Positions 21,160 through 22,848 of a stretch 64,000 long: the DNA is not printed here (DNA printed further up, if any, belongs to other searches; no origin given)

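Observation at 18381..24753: Xylan/beta-glycan glycoside-hydrolase island between tRNA-Lys and tRNA-Ser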

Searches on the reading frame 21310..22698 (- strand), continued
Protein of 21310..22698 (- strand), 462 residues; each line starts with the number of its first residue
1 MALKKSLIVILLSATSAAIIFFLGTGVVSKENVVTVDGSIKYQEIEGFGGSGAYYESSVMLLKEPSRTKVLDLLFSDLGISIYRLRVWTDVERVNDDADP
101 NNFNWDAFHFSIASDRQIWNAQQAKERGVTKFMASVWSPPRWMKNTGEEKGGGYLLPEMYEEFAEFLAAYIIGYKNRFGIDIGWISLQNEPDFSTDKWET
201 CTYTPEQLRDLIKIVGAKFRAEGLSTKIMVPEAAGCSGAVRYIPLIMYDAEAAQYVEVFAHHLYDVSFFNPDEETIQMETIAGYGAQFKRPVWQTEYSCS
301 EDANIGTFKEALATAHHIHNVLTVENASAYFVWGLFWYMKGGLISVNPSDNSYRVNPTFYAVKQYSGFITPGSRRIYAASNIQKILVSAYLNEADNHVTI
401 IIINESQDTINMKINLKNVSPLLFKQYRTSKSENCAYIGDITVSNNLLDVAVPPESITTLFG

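Call 56: search_solved_structures(query=window:21310-22698:-, max_evalue=1e-25, show_alignments=4)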
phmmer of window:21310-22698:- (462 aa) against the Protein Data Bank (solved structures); distinct sequences matched with E-value up to 1e-25: 10.
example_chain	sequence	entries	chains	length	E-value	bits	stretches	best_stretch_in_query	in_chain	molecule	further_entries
7n6h_A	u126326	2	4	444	1.2e-51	178.9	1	32-462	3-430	AcXbh30A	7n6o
1nof_A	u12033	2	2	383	5.9e-33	117.3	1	34-460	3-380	xylanase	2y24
4fmv_A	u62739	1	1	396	4.5e-32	114.3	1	34-462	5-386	Glucuronoarabinoxylan endo-1,4-beta-xylanase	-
5cxp_A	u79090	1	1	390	1.8e-31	112.4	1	32-460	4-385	Possible xylan degradation enzyme (Glycosyl hydrolase family 30-like domain and Ricin B-li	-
8vg9_A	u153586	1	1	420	1.2e-29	106.4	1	34-459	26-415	O-Glycosyl hydrolase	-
9ywn_A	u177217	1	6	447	1.3e-28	103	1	34-459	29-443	Glucuronoarabinoxylan endo-1,4-beta-xylanase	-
9rdg_A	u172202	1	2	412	4.3e-28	101.2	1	116-460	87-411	Carbohydrate binding family 6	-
4uqa_A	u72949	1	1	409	6.9e-27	97.3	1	116-460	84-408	CARBOHYDRATE BINDING FAMILY 6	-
4ckq_A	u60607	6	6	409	7.6e-27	97.1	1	116-460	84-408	CARBOHYDRATE BINDING FAMILY 6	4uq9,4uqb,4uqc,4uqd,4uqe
5a6l_A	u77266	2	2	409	2.9e-26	95.2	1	116-460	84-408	CARBOHYDRATE BINDING FAMILY 6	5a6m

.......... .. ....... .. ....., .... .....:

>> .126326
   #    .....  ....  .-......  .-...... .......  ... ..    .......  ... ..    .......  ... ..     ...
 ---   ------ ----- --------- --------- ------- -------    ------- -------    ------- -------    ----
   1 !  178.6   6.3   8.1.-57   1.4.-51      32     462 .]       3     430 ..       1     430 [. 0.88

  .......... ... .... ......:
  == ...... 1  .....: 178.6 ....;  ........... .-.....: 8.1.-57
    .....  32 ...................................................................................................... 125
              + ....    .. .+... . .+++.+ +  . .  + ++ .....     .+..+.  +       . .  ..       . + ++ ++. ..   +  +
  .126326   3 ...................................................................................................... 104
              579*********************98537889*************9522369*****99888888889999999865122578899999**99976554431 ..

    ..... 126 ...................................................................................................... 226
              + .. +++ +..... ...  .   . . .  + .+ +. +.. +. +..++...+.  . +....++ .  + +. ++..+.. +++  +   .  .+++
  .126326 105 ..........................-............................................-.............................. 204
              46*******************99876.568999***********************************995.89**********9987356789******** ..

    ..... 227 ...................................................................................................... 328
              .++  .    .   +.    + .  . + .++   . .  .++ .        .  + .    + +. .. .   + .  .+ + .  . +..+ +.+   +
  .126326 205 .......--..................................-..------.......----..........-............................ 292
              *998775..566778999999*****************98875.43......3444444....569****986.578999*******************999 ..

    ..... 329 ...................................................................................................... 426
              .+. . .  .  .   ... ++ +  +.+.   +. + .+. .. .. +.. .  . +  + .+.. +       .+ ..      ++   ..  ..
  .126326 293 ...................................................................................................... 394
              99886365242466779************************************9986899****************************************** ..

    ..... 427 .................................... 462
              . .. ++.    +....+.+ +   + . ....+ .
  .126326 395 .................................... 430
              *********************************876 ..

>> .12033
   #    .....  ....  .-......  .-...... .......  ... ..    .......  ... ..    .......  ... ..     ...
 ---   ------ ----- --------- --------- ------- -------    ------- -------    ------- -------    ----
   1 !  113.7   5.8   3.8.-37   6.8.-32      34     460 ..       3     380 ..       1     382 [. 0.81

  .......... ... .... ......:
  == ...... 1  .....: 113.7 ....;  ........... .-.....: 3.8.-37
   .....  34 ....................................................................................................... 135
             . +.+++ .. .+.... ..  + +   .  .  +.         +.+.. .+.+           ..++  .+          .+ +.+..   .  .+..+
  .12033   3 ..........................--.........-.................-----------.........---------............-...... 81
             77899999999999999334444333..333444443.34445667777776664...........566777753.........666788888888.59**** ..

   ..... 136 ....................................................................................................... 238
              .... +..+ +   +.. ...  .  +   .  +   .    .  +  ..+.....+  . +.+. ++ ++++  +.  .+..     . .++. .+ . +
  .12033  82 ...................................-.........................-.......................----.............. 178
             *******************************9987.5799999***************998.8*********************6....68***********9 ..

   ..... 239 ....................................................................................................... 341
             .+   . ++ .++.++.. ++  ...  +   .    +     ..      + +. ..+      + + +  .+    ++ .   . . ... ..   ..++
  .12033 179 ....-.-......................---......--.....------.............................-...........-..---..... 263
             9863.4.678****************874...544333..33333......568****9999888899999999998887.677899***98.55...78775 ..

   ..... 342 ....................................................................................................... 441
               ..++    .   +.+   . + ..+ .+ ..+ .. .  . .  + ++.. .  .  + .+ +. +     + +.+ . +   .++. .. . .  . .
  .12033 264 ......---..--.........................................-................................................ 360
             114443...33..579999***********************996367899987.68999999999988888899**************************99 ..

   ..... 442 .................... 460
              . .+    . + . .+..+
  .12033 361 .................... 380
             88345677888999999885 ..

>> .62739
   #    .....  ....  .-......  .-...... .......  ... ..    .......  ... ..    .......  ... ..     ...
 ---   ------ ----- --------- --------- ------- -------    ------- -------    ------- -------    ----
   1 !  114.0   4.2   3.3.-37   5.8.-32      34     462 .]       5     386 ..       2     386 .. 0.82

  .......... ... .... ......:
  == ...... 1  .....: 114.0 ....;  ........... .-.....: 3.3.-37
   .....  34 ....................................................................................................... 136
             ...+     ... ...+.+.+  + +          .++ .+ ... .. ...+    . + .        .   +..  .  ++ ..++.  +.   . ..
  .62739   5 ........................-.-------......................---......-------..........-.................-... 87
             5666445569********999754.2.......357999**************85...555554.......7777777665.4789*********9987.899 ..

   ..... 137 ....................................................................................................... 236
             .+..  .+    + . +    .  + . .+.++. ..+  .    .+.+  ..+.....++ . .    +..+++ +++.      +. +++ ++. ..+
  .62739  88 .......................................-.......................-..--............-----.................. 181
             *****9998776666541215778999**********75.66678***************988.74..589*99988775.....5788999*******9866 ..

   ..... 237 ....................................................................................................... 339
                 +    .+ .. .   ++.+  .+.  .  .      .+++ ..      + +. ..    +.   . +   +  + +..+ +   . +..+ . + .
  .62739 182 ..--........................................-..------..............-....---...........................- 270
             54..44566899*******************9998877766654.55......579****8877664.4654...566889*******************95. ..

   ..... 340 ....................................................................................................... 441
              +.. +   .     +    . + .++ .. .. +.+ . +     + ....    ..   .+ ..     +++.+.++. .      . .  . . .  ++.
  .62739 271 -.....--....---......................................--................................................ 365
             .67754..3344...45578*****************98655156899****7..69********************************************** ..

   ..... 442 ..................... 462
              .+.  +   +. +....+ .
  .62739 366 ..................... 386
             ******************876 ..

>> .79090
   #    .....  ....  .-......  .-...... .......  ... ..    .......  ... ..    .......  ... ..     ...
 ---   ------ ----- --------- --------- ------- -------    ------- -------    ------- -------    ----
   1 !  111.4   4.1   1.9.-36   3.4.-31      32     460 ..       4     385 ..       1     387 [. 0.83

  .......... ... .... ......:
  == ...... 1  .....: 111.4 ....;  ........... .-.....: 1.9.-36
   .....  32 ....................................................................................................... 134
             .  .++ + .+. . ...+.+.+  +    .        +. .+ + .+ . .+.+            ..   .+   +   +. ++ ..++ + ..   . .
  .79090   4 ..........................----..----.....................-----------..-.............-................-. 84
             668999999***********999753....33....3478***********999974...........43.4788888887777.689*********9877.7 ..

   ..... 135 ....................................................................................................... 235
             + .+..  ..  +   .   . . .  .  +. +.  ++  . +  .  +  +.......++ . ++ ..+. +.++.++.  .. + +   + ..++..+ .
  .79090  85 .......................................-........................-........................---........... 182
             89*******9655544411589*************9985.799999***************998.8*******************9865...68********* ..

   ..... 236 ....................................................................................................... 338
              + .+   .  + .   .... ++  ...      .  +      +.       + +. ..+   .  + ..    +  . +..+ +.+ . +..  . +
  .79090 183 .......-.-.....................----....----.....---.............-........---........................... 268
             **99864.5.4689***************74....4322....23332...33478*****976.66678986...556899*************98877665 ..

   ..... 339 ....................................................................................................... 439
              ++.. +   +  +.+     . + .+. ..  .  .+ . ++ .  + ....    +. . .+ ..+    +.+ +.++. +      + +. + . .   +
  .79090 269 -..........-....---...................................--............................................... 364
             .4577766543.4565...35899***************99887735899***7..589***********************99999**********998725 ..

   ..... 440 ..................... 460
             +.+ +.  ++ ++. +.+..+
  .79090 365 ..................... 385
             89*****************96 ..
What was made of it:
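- On GH30 subfamily 8 (glucuronate-dependent glucuronoxylanase): EcXynA WYIRR aligns to WYMKG in the window protein (call 56).
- Closest known: GH30 subfamily 8 glucuronoxylanases. Different: The WYIRR stretch of EcXynA aligns to WYMKG, so the two arginines are replaced by Lys and Gly (call 56).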

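Call 75: search_protein_families(library=ncbifam, proteins=[window:21310-22698:-], max_evalue=0.001)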
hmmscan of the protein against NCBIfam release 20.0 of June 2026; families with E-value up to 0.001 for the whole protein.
window:21310-22698:- (462 aa): 2 families
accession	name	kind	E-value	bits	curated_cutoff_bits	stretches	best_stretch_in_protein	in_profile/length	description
NF052681.1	EndoxylXynCBac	equivalog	6.7e-34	117.7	650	1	32-460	7-391/395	glucuronoarabinoxylan endo-1,4-beta-xylanase XynC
NF053856.1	Nd1_6BtaGucnBT3312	equivalog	8.7e-22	77.4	700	1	30-416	57-464/483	endo-1,6-beta-glucanase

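Call 83: predict_structure(alignment_id=A2)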
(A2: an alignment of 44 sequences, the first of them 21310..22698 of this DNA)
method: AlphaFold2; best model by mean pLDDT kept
length: 462 residues; sequences in the alignment: 44
mean_pLDDT: 92.9   pTM: 0.89
mean pLDDT of the five models: 92.9, 92.6, 92.4, 91.8, 91.7
residues with pLDDT >= 90: 375; 70-90: 68; 50-70: 13; < 50: 6
segments of 3 or more residues with pLDDT < 50: 24-29
pLDDT, mean of each block of 10 residues (from residue 1): 75 79 52 96 98 90 98 98 94 88 89 79 96 95 91 92 97 95 97 80 96 98 98 95 98 98 89 96 98 91 91 97 98 92 95 97 98 98 96 96 98 96 96 97 95 98 97
secondary structure, 60 per line:
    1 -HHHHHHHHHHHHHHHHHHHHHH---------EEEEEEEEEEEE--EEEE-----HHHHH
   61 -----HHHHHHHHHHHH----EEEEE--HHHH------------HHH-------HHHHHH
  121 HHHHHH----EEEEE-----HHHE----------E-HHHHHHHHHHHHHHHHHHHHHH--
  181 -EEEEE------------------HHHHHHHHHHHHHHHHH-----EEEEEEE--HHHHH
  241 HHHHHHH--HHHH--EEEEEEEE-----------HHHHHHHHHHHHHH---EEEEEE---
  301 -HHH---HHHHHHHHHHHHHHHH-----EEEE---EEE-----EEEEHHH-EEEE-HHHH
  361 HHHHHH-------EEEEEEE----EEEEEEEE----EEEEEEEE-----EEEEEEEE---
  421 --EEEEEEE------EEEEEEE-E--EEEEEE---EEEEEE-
elements in order: H2-23 E33-44 E47-50 H56-60 H66-77 E82-86 H89-92 H115-126 E131-135 H157-178 E182-186 H205-221 E227-233 H236-247 H250-253 E256-263 H275-288 E292-297 H308-323 E329-332 E336-338 E344-347 E352-355 H357-366 E374-380 E385-392 E397-404 E410-417 E423-429 E436-442 E447-452 E456-461
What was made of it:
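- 21310..22698 (-): GH30 of the xylan-active type, 462 aa. It has an N-terminal hydrophobic helix (residues 2-23), then a (β/α)8 barrel and a β-sandwich. Catalytic residues are Glu190 and Glu296. AlphaFold model with pLDDT 92.9 (call 83).
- On Glycoside hydrolase family 30: AlphaFold model with pLDDT 92.9 shows a barrel plus a C-terminal β-sandwich (call 83).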

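Call 85: fold_search(model_id=the predicted structure, library=pdb)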
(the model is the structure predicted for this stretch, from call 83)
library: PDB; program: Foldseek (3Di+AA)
matches with E <= 10: 1599; with E <= 0.001: 595
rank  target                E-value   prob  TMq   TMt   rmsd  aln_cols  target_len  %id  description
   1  7n6o_B                5.7e-43  1.00  0.83  0.88   4.7       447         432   29  The crystal structure of the GH30 subfamily 10 enzyme, AcXbh30A from Acetivibrio clariflavus in complex with xylobiose (released 2022-08-17)
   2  7n6h_A                1.9e-42  1.00  0.82  0.87   4.8       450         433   29  The crystal structure of the GH30 subfamily 10 enzyme, AcXbh30A from Acetivibrio clariflavus (released 2022-08-17)
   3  1nof                  2.4e-39  1.00  0.74  0.88   3.7       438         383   26  THE FIRST CRYSTALLOGRAPHIC STRUCTURE OF A XYLANASE FROM GLYCOSYL HYDROLASE FAMILY 5: IMPLICATIONS FOR CATALYSIS (released 2003-09-16)
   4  6krn_A                1.3e-37  1.00  0.82  0.83   3.0       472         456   22  Crystal structure of GH30 xylanase B from Talaromyces cellulolyticus expressed by Pichia pastoris in complex with aldo (released 2020-06-17)
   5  4fmv                  4.2e-37  1.00  0.75  0.89   2.9       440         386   28  Crystal Structure Analysis of a GH30 Endoxylanase from Clostridium papyrosolvens C71 (released 2013-06-19)
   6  6krl_A                5.0e-37  1.00  0.82  0.84   2.9       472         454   22  Crystal structure of GH30 xylanase B from Talaromyces cellulolyticus expressed by Pichia pastoris (released 2020-06-17)
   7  8idq_B                1.3e-36  1.00  0.79  0.82   3.4       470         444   22  Crystal structure of reducing-end xylose-releasing exoxylanase in GH30 from Talaromyces cellulolyticus with xylose (released 2023-05-17)
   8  6iuj_A                1.6e-36  1.00  0.82  0.84   3.0       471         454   22  Crystal structure of GH30 xylanase B from Talaromyces cellulolyticus (released 2019-01-30)
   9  8idp_A                3.9e-36  1.00  0.79  0.82   3.3       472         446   23  Crystal structure of reducing-end xylose-releasing exoxylanase in GH30 from Talaromyces cellulolyticus (released 2023-05-17)
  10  8c48_A                5.2e-36  1.00  0.78  0.79   3.5       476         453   22  Crystal structure of Thermothelomyces thermophila GH30 (double mutant EE) in complex with xylopentaose (released 2024-05-22)
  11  8cbc_A                5.9e-36  1.00  0.80  0.81   3.0       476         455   22  Crystal structure of Thermothelomyces thermophila GH30 (double mutant EE) in complex with xylotriose. (released 2024-05-22)
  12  8p67_B                5.9e-36  1.00  0.78  0.81   3.5       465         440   22  Crystal structure of Thermothelomyces thermophila (double mutant EE) in complex with aldotetrauronic acid (released 2024-05-22)
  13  8idp_D                7.5e-36  1.00  0.79  0.82   3.4       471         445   22  Crystal structure of reducing-end xylose-releasing exoxylanase in GH30 from Talaromyces cellulolyticus (released 2023-05-17)
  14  8c48_B                9.0e-36  1.00  0.79  0.81   3.4       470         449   22  Crystal structure of Thermothelomyces thermophila GH30 (double mutant EE) in complex with xylopentaose (released 2024-05-22)
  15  7o0e_G                1.4e-35  1.00  0.78  0.80   3.5       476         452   22  Crystal structure of GH30 (mutant E188A) complexed with aldotriuronic acid from Thermothelomyces thermophila. (released 2021-09-08)
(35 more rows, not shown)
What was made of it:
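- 21310..22698 (-): Foldseek top 31 hits are all GH30 xylanases, TM 0.83/0.88 to 7N6O (call 85).
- On Glycoside hydrolase family 30: Foldseek TM is 0.72-0.83 (query-normalised) to GH30 structures (call 85).
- Closest known: GH30 subfamily 10 xylobiohydrolase AcXbh30A. Same: Best fold match, TM 0.83/0.88 (call 85).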
